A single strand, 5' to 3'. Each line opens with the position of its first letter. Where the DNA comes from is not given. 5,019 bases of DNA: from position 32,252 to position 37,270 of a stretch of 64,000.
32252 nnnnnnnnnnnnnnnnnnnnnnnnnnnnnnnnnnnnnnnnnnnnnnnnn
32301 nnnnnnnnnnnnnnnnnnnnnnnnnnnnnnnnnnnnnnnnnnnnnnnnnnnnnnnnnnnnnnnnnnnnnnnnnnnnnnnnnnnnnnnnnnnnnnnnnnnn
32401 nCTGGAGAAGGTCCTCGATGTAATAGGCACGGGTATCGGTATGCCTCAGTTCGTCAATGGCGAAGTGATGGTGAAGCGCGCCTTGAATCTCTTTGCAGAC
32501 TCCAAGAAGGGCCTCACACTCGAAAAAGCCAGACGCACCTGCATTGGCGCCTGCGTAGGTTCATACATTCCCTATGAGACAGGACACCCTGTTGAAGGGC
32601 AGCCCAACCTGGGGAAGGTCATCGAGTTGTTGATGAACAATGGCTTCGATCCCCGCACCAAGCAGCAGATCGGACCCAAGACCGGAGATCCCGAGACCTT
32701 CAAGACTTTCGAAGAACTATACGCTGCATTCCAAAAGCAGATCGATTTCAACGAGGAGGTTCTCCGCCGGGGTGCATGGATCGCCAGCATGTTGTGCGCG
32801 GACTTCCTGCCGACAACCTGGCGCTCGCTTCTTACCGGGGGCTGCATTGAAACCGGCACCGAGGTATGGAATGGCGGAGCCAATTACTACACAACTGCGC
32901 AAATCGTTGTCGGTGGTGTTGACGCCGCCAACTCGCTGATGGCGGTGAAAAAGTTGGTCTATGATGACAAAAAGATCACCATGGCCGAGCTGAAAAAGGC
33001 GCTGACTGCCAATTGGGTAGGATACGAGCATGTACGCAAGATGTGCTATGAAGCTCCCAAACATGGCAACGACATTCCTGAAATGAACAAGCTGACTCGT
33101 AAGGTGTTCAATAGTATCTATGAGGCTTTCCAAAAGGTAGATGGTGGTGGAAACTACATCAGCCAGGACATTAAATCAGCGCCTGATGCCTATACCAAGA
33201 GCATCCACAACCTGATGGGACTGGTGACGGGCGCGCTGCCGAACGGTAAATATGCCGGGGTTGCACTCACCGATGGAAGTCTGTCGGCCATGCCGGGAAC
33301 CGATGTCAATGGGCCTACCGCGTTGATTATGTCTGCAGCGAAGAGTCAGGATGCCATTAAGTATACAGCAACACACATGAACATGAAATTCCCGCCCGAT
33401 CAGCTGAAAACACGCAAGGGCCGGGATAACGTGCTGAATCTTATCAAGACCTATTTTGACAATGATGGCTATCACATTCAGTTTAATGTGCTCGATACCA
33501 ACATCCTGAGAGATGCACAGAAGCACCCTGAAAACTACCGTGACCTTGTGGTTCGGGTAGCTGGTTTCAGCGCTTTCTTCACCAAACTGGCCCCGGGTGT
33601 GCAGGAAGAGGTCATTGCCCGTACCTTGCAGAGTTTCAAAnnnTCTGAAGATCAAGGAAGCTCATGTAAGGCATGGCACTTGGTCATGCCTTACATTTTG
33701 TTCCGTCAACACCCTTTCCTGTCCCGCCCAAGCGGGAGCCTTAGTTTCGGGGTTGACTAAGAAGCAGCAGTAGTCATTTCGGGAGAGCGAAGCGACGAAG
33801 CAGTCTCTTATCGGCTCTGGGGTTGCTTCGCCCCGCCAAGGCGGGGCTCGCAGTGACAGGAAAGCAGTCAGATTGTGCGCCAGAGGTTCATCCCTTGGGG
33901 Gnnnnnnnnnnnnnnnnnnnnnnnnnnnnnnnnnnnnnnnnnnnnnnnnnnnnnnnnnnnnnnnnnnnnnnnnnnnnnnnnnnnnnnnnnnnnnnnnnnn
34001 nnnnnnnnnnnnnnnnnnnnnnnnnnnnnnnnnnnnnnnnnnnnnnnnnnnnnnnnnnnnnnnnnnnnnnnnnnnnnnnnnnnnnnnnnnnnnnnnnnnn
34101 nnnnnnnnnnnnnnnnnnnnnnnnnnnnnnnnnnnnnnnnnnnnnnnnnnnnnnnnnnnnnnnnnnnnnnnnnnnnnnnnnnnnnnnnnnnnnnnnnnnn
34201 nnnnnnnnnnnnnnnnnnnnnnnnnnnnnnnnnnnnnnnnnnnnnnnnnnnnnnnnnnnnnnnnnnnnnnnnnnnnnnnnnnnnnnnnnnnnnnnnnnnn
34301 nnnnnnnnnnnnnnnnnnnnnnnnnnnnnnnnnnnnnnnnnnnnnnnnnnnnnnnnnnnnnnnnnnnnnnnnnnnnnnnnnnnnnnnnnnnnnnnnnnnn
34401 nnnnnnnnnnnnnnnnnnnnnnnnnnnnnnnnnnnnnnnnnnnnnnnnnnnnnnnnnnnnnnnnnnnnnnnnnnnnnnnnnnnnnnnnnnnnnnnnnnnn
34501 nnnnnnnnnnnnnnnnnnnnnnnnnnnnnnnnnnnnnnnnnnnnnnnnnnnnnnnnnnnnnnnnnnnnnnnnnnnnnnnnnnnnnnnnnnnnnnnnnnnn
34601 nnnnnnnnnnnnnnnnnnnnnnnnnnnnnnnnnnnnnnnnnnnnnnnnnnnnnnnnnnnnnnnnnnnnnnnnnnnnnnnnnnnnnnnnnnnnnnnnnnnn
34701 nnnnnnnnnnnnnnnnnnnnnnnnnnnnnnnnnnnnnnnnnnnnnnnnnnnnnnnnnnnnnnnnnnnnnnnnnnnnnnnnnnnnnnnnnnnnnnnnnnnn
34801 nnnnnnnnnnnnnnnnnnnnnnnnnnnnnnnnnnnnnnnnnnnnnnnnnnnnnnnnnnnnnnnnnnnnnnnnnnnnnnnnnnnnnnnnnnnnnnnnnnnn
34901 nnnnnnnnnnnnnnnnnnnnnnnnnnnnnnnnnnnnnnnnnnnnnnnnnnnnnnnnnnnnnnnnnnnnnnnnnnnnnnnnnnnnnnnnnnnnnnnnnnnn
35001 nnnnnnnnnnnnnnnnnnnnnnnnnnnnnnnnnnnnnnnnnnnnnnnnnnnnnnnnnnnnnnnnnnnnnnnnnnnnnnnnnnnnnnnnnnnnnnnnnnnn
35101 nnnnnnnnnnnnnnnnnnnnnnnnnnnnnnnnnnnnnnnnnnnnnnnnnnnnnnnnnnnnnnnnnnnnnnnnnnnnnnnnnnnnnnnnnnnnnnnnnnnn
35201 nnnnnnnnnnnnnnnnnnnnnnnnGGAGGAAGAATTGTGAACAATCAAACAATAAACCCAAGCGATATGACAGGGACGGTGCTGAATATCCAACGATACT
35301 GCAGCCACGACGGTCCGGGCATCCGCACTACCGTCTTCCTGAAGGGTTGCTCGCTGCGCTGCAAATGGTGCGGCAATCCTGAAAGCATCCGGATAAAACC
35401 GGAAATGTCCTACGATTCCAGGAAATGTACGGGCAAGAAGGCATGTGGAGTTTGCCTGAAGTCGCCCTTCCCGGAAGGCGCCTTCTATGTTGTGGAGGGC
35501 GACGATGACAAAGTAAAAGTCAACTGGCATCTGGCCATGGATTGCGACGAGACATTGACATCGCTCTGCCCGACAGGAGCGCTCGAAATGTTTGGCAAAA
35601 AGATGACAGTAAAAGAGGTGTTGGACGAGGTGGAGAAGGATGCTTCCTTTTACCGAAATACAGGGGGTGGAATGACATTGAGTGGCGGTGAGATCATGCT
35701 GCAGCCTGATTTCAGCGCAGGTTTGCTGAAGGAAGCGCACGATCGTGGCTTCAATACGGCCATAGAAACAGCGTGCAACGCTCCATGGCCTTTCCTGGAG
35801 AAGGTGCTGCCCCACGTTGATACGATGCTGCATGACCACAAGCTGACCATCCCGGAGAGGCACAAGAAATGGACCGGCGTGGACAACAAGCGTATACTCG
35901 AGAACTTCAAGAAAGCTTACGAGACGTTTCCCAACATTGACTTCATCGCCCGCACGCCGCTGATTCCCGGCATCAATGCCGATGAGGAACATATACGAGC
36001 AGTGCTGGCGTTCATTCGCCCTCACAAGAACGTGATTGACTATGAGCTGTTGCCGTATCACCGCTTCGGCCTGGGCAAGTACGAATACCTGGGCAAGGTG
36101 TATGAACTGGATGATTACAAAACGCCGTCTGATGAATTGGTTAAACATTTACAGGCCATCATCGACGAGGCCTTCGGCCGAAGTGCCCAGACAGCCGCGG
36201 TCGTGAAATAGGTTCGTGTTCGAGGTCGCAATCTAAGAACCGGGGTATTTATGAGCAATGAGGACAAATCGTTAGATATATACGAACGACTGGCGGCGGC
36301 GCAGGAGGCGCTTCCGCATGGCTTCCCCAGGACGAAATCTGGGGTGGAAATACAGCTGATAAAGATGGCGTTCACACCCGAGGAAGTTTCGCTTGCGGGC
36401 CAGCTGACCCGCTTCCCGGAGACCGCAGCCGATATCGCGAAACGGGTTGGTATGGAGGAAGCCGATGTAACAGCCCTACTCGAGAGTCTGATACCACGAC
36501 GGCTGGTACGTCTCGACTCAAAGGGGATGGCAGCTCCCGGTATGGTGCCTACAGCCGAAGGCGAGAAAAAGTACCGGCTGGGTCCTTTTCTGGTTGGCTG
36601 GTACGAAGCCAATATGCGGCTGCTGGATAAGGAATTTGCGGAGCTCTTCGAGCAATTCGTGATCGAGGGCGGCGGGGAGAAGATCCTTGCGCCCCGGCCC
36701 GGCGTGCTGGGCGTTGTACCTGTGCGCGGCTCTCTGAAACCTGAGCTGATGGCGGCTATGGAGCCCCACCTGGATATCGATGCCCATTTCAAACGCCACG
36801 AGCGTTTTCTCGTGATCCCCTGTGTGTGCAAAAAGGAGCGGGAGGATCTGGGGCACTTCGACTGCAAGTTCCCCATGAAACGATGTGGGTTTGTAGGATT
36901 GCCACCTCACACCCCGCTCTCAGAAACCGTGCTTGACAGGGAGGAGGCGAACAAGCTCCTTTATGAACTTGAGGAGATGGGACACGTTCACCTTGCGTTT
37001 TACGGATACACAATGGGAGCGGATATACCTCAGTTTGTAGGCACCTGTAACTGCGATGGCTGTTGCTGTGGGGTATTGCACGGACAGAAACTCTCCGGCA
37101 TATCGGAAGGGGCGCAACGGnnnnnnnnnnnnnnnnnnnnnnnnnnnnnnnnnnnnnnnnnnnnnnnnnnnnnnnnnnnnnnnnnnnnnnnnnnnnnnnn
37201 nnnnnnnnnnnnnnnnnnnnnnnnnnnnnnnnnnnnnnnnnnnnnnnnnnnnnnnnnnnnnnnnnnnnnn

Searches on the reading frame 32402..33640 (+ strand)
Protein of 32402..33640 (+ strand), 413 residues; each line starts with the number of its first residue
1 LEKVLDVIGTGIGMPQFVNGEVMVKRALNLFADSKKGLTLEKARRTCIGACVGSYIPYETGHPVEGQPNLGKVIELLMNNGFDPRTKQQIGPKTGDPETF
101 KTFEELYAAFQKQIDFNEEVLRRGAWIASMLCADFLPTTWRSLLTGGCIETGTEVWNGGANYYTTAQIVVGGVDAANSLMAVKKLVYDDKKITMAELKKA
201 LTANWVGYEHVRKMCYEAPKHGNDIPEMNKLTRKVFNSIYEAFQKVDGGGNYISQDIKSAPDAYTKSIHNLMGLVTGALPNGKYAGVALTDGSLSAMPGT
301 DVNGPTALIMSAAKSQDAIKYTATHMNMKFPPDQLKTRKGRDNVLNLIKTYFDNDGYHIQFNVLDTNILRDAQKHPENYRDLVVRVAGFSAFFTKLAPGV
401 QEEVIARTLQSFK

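Call 26: search_solved_structures(query=window:32402-33640:+, show_alignments=5, max_evalue=1e-30)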
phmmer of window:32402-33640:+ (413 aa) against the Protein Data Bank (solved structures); distinct sequences matched with E-value up to 1e-30: 31.
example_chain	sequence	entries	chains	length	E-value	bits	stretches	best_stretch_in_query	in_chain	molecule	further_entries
6vxc_A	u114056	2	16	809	4.9e-80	272.6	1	3-412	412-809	Trans-4-hydroxy-L-proline dehydratase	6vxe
1r8w_A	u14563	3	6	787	4.1e-70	239.9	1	6-408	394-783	glycerol dehydratase | B12-independent glycerol dehydratase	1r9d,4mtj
8iof_A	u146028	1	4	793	1.3e-68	235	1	36-408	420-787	Benzylsuccinate synthase alpha subunit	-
7e7l_A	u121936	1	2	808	9.9e-65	222.2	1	2-408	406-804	Hydroxyphenylacetic acid decarboxylase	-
5i2a_A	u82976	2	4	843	6.5e-64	219.5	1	207-411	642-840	Diol-dehydratase | Diol dehydratase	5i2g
8id1_A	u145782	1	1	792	6.9e-61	209.5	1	1-409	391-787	Formate C-acetyltransferase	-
9rco_A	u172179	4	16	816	7.8e-61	209.3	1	4-412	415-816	Glycyl radical protein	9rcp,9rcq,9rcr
5kdp_A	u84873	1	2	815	1.7e-57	198.3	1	1-409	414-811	Choline trimethylamine-lyase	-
5faw_A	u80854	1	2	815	3e-57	197.6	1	1-409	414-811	Choline trimethylamine-lyase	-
9ht9_A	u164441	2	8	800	3e-57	197.6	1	1-409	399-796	Choline trimethylamine-lyase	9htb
9r0v_A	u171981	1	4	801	3e-57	197.6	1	1-409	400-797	Choline trimethylamine-lyase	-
5fav_A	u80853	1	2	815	3.1e-57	197.5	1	1-409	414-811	Choline trimethylamine-lyase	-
5fay_A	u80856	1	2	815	3.1e-57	197.5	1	1-409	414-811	Choline trimethylamine-lyase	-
6vue_A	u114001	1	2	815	3.1e-57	197.5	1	1-409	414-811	Choline trimethylamine-lyase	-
5fau_A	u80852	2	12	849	3.4e-57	197.4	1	1-409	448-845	Choline trimethylamine-lyase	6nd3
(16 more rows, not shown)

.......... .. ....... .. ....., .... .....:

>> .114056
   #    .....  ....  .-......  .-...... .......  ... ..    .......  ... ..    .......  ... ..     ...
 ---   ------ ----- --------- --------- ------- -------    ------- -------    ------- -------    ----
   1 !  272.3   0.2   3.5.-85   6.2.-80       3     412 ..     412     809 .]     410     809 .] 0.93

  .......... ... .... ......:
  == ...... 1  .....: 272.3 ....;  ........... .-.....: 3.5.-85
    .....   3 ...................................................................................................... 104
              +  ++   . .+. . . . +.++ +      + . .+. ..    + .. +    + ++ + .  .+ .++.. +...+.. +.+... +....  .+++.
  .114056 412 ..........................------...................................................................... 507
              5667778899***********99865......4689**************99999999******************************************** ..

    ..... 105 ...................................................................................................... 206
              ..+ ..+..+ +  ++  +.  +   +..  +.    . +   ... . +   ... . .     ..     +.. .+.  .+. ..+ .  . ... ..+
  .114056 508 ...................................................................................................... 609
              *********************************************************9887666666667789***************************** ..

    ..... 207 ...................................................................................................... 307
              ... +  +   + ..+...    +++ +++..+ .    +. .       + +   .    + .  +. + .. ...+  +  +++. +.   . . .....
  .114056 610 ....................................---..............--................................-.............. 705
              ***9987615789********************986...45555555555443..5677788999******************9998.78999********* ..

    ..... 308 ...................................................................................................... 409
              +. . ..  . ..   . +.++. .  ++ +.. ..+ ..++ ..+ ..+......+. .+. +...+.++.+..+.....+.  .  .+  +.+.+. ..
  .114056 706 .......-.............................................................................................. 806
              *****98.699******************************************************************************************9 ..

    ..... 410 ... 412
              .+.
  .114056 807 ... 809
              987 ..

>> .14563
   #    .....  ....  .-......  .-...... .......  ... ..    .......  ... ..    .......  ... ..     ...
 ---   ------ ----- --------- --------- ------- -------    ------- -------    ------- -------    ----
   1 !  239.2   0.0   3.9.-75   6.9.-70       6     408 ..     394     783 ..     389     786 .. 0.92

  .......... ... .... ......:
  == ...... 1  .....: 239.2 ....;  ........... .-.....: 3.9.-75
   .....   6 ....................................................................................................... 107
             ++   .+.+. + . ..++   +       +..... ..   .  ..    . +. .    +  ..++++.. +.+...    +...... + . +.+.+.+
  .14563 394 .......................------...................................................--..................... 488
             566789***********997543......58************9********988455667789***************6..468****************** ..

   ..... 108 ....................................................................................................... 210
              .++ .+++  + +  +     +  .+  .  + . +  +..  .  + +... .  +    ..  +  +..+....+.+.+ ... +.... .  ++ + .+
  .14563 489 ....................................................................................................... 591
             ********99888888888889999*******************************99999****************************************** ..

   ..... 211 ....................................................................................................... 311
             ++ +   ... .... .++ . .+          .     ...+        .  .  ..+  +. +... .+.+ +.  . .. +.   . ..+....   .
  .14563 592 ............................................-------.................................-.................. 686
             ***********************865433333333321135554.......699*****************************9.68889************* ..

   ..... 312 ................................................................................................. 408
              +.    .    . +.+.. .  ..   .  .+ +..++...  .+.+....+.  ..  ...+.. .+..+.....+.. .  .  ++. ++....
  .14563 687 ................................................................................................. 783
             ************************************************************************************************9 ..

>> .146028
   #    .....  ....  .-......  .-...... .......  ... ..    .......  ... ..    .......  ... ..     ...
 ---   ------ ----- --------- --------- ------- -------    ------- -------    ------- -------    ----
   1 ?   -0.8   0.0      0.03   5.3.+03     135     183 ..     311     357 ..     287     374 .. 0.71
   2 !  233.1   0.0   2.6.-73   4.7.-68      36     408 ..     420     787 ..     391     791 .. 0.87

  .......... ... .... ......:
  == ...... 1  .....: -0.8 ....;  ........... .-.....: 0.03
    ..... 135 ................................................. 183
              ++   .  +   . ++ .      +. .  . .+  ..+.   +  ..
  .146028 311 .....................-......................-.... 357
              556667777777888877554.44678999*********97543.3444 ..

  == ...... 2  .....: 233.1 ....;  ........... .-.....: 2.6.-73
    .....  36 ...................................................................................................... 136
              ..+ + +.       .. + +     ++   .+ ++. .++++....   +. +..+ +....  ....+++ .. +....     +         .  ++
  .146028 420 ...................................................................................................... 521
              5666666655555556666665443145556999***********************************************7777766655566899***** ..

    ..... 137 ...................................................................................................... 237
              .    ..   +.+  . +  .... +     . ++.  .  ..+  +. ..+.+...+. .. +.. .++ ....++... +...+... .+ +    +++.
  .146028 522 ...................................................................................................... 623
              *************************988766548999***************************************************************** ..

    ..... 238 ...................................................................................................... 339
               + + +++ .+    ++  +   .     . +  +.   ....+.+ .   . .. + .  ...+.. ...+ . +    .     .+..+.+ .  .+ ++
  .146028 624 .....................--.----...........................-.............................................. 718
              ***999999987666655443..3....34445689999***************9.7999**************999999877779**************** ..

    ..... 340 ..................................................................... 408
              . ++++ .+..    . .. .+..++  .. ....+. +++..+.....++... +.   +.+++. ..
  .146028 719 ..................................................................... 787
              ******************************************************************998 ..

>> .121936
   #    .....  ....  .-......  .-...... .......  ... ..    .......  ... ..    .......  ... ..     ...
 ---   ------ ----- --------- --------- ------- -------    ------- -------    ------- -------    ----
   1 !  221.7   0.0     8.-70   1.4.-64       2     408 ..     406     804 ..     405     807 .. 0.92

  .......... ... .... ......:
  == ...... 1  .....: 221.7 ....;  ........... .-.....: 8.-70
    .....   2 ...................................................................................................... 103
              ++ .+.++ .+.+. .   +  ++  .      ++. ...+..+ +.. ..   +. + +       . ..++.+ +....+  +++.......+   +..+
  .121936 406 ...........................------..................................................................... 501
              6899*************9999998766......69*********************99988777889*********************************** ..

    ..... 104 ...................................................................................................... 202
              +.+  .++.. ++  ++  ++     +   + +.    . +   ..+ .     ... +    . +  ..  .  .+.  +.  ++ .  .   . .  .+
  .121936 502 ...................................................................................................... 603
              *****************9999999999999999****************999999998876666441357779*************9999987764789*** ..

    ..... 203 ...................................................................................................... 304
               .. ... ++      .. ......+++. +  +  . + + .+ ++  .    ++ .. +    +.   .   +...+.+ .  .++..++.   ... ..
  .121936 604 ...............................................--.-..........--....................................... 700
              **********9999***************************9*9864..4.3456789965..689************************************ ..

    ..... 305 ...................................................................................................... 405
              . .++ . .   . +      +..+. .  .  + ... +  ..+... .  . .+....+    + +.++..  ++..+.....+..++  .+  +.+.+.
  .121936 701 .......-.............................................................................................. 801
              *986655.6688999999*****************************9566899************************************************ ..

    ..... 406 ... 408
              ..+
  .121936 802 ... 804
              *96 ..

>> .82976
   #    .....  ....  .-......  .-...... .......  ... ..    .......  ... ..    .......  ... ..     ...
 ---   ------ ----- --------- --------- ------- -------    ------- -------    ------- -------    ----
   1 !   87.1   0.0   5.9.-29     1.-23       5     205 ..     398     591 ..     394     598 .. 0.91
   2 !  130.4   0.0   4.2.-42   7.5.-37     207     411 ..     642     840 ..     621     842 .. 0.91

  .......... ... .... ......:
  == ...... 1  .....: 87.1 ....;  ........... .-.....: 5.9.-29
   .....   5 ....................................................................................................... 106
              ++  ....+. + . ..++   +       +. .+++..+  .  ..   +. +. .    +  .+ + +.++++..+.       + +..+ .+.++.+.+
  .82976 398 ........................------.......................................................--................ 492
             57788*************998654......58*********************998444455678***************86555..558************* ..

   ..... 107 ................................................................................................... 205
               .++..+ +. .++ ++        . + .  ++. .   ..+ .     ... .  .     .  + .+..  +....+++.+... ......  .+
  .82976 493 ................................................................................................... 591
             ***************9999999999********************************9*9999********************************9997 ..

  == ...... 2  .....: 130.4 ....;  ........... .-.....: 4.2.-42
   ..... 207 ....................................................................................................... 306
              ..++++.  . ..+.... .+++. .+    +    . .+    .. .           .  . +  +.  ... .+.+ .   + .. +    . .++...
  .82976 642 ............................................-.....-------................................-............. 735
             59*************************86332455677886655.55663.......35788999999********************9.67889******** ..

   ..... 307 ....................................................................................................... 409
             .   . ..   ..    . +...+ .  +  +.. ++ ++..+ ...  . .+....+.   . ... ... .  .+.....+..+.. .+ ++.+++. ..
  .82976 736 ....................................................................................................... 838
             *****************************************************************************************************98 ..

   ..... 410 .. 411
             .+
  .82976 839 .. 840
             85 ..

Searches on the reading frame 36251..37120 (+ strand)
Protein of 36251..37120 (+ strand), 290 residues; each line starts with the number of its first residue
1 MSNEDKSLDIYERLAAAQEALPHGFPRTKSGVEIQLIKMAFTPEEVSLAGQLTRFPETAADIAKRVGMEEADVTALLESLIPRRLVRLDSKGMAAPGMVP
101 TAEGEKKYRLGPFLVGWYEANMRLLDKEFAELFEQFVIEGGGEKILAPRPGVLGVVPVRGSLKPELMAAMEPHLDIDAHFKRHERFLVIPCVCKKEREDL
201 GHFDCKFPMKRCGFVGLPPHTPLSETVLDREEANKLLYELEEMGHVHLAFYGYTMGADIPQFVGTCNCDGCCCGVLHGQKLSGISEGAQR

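Call 43: search_protein_families(library=ncbifam, proteins=[window:36251-37120:+], max_evalue=10)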
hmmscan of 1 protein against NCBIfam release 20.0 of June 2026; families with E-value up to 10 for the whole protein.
window:36251-37120:+ (290 aa): 0 families

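Call 44: search_protein_families(library=pfam, proteins=[window:36251-37120:+], max_evalue=10)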
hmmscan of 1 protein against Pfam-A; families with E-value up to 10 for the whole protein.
window:36251-37120:+ (290 aa): 5 families
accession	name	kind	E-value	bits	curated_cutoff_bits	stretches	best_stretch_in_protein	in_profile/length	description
PF22451.2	NirdL-like_HTH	-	0.0054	16.7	27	1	60-87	20-47/47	Siroheme decarboxylase NirDL-like HTH domain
PF12802.13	MarR_2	-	0.013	16.1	27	1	42-88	4-52/61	MarR family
PF01978.25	TrmB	-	0.017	15.4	25.6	1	54-88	20-54/68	Sugar-specific transcriptional regulator TrmB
PF09339.16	HTH_IclR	-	0.034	14.4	22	1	57-89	19-51/52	IclR helix-turn-helix domain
PF14394.12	DUF4423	-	0.34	11.1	30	1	51-89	31-69/165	Domain of unknown function (DUF4423)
